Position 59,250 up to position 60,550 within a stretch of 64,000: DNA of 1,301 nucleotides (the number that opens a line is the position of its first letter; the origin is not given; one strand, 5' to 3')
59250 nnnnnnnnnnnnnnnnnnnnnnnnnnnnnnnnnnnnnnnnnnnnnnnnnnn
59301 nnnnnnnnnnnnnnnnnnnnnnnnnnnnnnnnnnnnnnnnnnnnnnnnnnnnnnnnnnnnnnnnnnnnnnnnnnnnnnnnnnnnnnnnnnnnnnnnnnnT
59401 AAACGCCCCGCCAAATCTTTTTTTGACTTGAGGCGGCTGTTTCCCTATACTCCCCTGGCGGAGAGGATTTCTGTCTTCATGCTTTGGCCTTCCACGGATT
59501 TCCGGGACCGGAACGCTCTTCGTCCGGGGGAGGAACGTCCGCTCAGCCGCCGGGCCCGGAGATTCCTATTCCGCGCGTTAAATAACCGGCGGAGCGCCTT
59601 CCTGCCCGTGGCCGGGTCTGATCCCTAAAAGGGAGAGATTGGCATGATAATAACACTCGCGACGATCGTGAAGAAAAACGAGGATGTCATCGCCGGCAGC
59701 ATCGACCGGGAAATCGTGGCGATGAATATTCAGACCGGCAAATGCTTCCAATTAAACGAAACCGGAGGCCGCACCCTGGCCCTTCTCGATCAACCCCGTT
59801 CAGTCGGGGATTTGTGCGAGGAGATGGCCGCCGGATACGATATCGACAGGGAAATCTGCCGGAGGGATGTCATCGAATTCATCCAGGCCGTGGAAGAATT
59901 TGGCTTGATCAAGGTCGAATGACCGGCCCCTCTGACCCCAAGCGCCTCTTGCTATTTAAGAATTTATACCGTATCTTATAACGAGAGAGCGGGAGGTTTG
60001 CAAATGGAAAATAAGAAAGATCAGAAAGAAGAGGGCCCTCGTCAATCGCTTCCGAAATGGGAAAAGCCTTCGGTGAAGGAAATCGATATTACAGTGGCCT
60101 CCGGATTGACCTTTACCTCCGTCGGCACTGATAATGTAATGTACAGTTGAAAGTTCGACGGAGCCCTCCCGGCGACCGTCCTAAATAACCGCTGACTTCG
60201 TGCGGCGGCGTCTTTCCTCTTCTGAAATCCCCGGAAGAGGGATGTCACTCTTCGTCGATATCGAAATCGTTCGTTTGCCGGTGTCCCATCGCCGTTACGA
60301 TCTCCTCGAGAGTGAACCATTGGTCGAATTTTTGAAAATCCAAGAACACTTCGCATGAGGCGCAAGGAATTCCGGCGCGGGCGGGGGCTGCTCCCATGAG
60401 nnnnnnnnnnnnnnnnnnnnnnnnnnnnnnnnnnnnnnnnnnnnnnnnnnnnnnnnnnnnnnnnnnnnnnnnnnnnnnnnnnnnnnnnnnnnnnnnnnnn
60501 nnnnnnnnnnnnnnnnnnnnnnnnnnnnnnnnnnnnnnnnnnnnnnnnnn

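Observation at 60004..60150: Unlisted 48-codon ORF: a precursor peptide with a PqqA/lasso-type leader that fits neither class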

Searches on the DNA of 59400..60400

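Call 48: search_rna_families(source=window, start=59400, end=60400, threshold=evalue, max_evalue=1)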
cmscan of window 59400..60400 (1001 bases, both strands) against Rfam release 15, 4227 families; matches with E-value up to 1: 1.
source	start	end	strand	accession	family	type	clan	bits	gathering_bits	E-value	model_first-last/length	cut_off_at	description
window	60228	60259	-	RF01307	sR55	Gene; snRNA; snoRNA; CD-box;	-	20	35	0.036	1-65/65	no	Small nucleolar RNA sR55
